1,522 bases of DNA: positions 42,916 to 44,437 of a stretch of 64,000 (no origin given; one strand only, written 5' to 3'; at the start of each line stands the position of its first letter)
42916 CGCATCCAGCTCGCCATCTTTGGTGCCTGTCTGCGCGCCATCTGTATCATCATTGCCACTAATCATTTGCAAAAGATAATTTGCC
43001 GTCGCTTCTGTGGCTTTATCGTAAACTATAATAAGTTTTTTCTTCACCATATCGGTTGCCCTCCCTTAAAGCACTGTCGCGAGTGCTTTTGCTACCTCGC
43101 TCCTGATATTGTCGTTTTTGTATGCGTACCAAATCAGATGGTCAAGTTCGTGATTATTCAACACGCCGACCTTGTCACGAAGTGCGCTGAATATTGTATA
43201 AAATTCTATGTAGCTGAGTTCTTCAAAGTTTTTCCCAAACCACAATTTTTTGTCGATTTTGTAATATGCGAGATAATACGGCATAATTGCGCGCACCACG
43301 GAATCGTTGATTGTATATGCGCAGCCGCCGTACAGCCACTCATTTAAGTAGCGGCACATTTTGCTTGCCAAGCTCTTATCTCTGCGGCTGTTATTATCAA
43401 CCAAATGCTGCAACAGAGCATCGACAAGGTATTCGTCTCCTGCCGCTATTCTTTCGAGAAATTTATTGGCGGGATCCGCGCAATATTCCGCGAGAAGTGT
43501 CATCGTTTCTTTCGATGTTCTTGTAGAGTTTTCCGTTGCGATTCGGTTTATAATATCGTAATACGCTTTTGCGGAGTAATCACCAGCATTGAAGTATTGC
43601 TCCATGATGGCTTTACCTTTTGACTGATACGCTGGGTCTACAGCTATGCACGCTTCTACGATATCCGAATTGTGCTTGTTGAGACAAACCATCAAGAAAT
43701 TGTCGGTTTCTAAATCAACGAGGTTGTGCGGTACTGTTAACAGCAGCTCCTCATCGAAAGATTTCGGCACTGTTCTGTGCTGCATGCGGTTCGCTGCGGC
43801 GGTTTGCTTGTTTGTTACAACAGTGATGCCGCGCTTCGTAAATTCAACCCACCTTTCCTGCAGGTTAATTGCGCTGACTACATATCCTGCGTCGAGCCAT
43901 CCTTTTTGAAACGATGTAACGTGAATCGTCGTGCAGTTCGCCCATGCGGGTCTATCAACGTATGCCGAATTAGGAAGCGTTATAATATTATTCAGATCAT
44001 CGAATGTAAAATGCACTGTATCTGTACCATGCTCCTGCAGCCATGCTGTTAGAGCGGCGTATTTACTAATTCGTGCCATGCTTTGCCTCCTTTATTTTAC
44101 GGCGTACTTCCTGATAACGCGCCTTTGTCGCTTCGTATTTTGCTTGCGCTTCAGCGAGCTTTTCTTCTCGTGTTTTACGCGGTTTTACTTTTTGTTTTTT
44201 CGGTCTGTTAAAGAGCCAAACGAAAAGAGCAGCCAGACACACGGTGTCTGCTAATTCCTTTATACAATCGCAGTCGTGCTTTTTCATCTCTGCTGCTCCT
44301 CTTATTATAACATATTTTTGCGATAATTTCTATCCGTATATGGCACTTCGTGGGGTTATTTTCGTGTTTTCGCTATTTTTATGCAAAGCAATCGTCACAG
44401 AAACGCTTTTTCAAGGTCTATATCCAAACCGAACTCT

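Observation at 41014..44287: Terminal four-gene sub-operon of unknown function: candidate undescribed defence / abortive-infection module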

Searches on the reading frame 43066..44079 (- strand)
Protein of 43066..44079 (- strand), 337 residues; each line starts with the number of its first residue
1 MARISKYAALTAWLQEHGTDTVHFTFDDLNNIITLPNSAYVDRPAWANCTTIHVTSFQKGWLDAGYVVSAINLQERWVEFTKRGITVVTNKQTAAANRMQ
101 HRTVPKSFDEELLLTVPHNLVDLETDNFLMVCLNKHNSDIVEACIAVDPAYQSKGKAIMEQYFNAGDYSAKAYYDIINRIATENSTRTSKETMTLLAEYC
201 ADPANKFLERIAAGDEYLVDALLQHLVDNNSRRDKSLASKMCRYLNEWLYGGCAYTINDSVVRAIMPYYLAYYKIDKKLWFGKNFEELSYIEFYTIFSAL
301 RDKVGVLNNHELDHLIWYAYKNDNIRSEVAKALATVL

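Call 3: search_protein_families(library=pfam, proteins=[window:43066-44079:-], max_evalue=1)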
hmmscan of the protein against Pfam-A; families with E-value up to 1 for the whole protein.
window:43066-44079:- (337 aa): 1 family
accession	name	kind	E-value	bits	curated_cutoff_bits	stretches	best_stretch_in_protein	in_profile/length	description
PF24698.1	DUF7662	-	9.1e-09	35.4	26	1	7-79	1-68/72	Domain of unknown function (DUF7662)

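Call 4: search_protein_families(library=padloc, proteins=[window:43066-44079:-], max_evalue=1)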
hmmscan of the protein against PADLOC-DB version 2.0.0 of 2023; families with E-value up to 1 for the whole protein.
window:43066-44079:- (337 aa): 0 families

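Call 5: search_protein_families(library=phrogs, proteins=[window:43066-44079:-], max_evalue=1)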
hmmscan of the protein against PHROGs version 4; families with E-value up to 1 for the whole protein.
window:43066-44079:- (337 aa): 0 families

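Call 6: search_protein_families(library=ncbifam, proteins=[window:43066-44079:-], max_evalue=1)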
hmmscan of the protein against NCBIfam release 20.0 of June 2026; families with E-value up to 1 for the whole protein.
window:43066-44079:- (337 aa): 1 family
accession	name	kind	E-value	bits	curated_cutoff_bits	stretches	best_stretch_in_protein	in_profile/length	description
NF002095.0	PRK00934.1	equivalog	0.11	11.6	296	1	261-327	80-142/287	ribose-phosphate diphosphokinase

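Call 24: find_homologous_proteins(query=window:43066-44079:-)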
Query window:43066-44079:- (337 aa): 56 proteins with E <= 0.001 among 939 candidates.
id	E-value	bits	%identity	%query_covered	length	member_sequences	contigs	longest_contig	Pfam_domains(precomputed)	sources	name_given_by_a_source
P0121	5.4e-227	771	100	100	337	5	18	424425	PF24698.2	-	-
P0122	4.5e-163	561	73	100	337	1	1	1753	PF24698.2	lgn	-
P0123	2.3e-162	558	74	100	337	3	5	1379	PF24698.2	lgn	-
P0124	2.3e-162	558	74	100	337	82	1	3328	PF24698.2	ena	-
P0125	1.6e-161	555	73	100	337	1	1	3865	-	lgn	-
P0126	6.3e-161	553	73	100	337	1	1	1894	PF24698.2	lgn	-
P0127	3.3e-160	551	73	100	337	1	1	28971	PF24698.2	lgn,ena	-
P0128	4.7e-160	551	73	100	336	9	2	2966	PF24698.2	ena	-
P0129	1.9e-159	549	71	100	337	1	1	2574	PF24698.2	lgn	-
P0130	4.9e-157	541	70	100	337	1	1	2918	PF24698.2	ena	-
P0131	1.1e-156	540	72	100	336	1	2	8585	PF24698.2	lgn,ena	-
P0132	2.4e-155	535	70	100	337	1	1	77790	PF24698.2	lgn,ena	-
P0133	5.4e-154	531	69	100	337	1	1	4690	PF24698.2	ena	-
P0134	8.7e-154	530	70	99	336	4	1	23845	PF24698.2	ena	-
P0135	3.0e-152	525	69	100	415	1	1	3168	PF24698.2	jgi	-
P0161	4.7e-97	344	51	99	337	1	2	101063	PF24698.2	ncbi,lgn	-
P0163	1.1e-92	329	48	100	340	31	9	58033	PF24698.2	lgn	-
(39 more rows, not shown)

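Call 29: find_encoding_contigs(protein=P0132, flank=7000, max_places=2)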
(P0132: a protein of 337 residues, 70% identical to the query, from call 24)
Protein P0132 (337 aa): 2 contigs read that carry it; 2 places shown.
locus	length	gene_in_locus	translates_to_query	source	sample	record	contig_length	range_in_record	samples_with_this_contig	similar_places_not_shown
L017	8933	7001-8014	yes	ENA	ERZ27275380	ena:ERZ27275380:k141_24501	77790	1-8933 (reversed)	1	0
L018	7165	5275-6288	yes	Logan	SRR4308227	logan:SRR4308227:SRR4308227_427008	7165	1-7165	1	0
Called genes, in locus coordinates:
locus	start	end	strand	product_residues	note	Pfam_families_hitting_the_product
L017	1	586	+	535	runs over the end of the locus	PF00239:Resolvase, PF07508:Recombinase, PF13408:Zn_ribbon_recom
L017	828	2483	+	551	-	PF13175:AAA_15, PF13476:AAA_23, PF13514:AAA_27 (faint), PF13555:AAA_29 (weak), PF13304:AAA_21 (faint), PF20469:OLD-like_TOPRIM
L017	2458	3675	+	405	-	PF01443:Viral_helicase1 (faint), PF13245:AAA_19 (weak), PF00580:UvrD-helicase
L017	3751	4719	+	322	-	PF01661:Macro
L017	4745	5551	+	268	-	PF05099:TerB (faint)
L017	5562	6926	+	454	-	-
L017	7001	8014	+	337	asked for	PF24698:DUF7662 (weak)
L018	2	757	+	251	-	?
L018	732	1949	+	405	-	PF01443:Viral_helicase1 (faint), PF13245:AAA_19 (weak), PF00580:UvrD-helicase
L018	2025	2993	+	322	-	PF01661:Macro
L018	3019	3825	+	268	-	PF05099:TerB (faint)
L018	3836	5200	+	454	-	-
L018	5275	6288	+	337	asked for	PF24698:DUF7662 (weak)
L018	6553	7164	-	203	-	?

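Call 30: find_encoding_contigs(protein=P0161, flank=7000, max_places=2)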
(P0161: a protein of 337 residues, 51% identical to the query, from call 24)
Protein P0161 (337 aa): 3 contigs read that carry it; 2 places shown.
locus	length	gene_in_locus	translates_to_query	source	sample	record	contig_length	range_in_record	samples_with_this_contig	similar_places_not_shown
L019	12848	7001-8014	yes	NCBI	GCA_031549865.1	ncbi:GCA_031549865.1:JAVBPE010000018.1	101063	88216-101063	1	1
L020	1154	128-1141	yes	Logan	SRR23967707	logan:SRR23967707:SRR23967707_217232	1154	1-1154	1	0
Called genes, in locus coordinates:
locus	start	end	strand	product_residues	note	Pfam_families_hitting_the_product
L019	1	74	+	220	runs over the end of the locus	-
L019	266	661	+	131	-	PF25787:HTH_SB (weak)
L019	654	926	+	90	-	PF20612:SHOCT_2 (weak)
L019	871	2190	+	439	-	PF00239:Resolvase, PF07508:Recombinase, PF13408:Zn_ribbon_recom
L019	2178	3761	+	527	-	PF00239:Resolvase, PF07508:Recombinase, PF13408:Zn_ribbon_recom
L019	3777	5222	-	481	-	PF00239:Resolvase, PF07508:Recombinase, PF13408:Zn_ribbon_recom (faint)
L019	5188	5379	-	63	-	PF20612:SHOCT_2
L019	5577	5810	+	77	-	-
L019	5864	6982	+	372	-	PF11185:DUF2971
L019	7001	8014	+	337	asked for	PF24698:DUF7662 (weak)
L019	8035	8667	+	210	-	-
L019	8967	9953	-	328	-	PF14659:Phage_int_SAM_3 (weak), PF00589:Phage_integrase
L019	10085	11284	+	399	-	PF00665:rve, PF22483:Mu-transpos_C_2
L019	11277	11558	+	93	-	PF01695:IstB_IS21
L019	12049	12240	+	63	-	-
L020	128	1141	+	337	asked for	PF24698:DUF7662 (weak)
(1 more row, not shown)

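Call 31: find_encoding_contigs(protein=P0163, flank=7000, max_places=3)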
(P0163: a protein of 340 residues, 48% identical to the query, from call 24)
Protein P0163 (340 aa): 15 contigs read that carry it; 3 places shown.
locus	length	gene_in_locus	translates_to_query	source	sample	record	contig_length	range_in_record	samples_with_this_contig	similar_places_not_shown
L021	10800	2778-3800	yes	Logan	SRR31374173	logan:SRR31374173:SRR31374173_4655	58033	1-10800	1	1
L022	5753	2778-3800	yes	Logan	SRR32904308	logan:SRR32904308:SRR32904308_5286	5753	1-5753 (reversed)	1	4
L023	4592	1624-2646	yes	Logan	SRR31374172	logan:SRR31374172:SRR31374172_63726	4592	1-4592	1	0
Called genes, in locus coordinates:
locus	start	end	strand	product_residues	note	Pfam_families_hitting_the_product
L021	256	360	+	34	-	-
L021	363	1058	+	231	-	PF14267:DUF4357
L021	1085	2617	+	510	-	-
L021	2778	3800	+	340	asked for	PF24698:DUF7662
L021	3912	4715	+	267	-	PF18754:Nmad3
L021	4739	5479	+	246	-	PF00300:His_Phos_1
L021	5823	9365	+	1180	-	PF13855:LRR_8 (faint), PF13306:LRR_5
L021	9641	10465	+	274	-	-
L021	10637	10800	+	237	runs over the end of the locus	PF07505:DUF5131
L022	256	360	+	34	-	-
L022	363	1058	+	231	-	PF14267:DUF4357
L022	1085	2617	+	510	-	-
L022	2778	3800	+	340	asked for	PF24698:DUF7662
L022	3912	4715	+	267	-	PF18754:Nmad3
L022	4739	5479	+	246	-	PF00300:His_Phos_1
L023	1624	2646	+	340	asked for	PF24698:DUF7662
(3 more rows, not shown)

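Call 33: search_solved_structures(query=A4, max_evalue=10, show_alignments=2)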
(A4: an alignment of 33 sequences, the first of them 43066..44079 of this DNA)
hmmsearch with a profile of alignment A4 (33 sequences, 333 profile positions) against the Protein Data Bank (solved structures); distinct sequences matched with E-value up to 10: 6.
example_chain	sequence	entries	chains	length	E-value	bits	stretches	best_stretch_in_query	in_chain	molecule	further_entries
4mkm_A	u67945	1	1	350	0.11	15.3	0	132-162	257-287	Putative surface anchored protein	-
9dt9_A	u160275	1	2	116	0.13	15.1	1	135-222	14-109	231_C2_TrkA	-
4y6c_A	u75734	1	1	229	0.14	14.9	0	18-96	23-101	ANSERINA PUTATIVE KINESIN LIGHT chain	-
4y6w_A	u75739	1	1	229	0.55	13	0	18-96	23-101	NaB(AB)3ACb - light chain TPR-like repeats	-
4fza_B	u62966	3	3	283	0.68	12.7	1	128-173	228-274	Serine/threonine-protein kinase MST4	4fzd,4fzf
3ggf_A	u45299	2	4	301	0.73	12.6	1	128-173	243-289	Serine/threonine-protein kinase MST4 | Serine/threonine-protein kinase 26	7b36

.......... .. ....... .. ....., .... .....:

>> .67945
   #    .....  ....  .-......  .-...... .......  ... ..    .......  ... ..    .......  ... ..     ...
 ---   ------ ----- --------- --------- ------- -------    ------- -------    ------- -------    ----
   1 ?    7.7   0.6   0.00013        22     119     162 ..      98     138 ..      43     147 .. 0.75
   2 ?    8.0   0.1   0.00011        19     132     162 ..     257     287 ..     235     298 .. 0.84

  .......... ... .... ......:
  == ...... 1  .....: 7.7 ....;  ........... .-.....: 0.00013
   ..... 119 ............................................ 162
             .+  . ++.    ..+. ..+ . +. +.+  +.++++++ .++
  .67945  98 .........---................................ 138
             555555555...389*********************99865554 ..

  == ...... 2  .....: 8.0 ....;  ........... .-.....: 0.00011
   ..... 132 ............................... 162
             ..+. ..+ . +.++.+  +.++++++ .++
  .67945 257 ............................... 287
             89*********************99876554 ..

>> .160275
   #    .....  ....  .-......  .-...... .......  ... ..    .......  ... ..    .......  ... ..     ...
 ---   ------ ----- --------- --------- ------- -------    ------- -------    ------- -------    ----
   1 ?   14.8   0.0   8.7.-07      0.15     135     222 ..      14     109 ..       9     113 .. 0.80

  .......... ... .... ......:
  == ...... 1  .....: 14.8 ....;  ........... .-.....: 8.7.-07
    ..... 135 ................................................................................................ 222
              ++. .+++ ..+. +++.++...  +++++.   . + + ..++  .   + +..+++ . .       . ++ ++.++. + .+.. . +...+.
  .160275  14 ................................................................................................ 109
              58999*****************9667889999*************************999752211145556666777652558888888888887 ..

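Call 34: search_protein_families(library=pfam, alignment_id=A4, max_evalue=0.1)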
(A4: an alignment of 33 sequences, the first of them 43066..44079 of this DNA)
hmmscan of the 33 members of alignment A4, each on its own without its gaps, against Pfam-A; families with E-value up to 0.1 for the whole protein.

A. member 1, window:43066-44079:- (337 aa): 1 family
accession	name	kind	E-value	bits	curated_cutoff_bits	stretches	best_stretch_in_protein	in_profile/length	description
PF24698.1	DUF7662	-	9.1e-09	35.4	26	1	7-79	1-68/72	Domain of unknown function (DUF7662)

B. families by the number of members that match (of 33 scanned): 20 families
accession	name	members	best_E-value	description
PF24698.1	DUF7662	24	9.5e-14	Domain of unknown function (DUF7662)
PF00790.25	VHS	4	0.014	VHS domain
PF24722.1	DUF7674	2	0.0091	Domain of unknown function (DUF7674)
PF23468.1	ARC6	2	0.05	Plastid division regulator alpha solenoid domain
PF08463.15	EcoEI_R_C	1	9.7e-06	EcoEI R protein C-terminal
PF19434.4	OPA1_C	1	0.008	Dynamin-like GTPase OPA1 C-terminal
PF25601.1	AAA_lid_14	1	0.012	AAA+ ATPase lid domain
PF17127.10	DUF5106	1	0.022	Domain of unknown function (DUF5106)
PF00007.27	Cys_knot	1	0.023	Cystine-knot domain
PF13979.11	SopA_C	1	0.028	SopA-like catalytic domain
PF10740.15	DUF2529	1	0.032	Domain of unknown function (DUF2529)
PF07101.16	DUF1363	1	0.042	Protein of unknown function (DUF1363)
PF13489.12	Methyltransf_23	1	0.046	Methyltransferase domain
PF08397.16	IMD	1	0.051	IRSp53/MIM homology domain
PF05609.18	LAP1_C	1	0.077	Lamina-associated polypeptide 1, AAA+ activator domain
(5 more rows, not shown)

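Call 71: find_encoding_contigs(protein=P0127, flank=6000, max_places=2)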
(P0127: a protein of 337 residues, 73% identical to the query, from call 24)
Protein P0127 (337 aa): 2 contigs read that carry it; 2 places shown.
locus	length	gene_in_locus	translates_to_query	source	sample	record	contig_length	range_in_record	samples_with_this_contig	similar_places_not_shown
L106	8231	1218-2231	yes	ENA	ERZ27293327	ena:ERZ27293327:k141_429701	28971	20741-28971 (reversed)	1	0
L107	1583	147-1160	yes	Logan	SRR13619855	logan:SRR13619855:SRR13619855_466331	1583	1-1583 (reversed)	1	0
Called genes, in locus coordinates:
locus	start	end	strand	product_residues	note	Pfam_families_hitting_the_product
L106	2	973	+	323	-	?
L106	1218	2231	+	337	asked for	PF24698:DUF7662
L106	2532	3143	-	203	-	PF07081:DUF1349, PF17851:GH43_C2 (weak)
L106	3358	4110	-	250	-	-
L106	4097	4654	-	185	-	PF04542:Sigma70_r2, PF08281:Sigma70_r4_2, PF22233:PhyR_sigma-like (weak)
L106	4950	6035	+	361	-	PF00251:Glyco_hydro_32N, PF04616:Glyco_hydro_43 (faint)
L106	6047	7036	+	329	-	PF00294:PfkB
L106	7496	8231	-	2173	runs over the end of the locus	PF13519:VWA_2 (faint), PF17998:AgI_II_C2 (faint), PF24547:DUF7601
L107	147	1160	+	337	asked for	PF24698:DUF7662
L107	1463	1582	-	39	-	?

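Call 93: find_related_loci(query=A4, collection=viral_contigs, flank=5000)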
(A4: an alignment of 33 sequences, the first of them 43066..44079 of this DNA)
Query A4 (337 aa) in viral_contigs; peptide patterns used: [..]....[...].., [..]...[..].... (x = any residue, [..] = any of these).
31 stretches matched a pattern, but none encodes a relative of the query by tblastn (E <= 1e-3).

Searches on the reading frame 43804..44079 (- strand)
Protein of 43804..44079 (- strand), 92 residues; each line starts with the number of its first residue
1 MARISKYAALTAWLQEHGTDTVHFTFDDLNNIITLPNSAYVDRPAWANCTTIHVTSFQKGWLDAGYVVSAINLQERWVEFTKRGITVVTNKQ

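Call 90: search_solved_structures(query=A9, max_evalue=10, show_alignments=2)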
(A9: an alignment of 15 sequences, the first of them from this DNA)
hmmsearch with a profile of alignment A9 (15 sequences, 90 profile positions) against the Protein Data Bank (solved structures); distinct sequences matched with E-value up to 10: 0.

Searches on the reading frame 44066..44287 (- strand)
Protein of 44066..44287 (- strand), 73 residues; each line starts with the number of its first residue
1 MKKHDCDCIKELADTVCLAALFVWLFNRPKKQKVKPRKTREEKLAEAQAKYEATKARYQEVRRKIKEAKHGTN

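Call 3: search_protein_families(library=pfam, proteins=[window:44066-44287:-], max_evalue=1)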
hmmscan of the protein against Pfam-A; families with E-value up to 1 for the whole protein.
window:44066-44287:- (73 aa): 4 families
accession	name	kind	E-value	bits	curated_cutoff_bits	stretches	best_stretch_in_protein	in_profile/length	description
PF05618.17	Zn_protease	-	0.046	14.1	27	1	13-67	25-79/138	Putative ATP-dependent zinc protease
PF05385.17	Adeno_E4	-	0.068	14.2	27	1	16-66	49-97/108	Mastadenovirus early E4 13 kDa protein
PF23824.1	DUF7194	-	0.22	11.4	27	1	30-69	163-202/204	Family of unknown function (DUF7194)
PF13268.11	DUF4059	-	0.25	12.3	25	1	12-44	15-47/72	Protein of unknown function (DUF4059)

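Call 4: search_protein_families(library=padloc, proteins=[window:44066-44287:-], max_evalue=1)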
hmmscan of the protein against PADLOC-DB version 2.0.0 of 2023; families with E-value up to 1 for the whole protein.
window:44066-44287:- (73 aa): 0 families

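Call 5: search_protein_families(library=phrogs, proteins=[window:44066-44287:-], max_evalue=1)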
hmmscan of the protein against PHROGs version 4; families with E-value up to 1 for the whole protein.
window:44066-44287:- (73 aa): 5 families
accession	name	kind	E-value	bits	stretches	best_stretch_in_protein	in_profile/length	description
phrog_2429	-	moron, auxiliary metabolic gene and host takeover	0.00017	22.8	1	9-65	6-57/82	involved in bacteriocin production or immunity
phrog_5405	-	unknown function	0.075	14.4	1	18-64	36-81/115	-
phrog_1022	-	unknown function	0.21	13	1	21-52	4-37/47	-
phrog_12460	-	unknown function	0.21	12.9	1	15-51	30-64/78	-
phrog_35223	-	unknown function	0.37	12.2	1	34-57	4-27/74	-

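Call 6: search_protein_families(library=ncbifam, proteins=[window:44066-44287:-], max_evalue=1)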
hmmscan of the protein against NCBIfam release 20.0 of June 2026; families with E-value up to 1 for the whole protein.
window:44066-44287:- (73 aa): 4 families
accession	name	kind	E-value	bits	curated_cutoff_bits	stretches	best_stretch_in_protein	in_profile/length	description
NF006292.0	PRK08475.1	equivalog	0.0017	18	166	1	5-70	25-91/171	F0F1 ATP synthase subunit B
NF010039.0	PRK13515.1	equivalog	0.033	12.8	371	1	6-44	239-277/378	carboxylate-amine ligase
NF041618.1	T2SS_M_SYNERG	exception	0.086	12.8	120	1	16-60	26-68/157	type II secretion system protein GspM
NF003454.1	PRK05035.1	equivalog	0.21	10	345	1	7-69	407-469/556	electron transport complex subunit RsxC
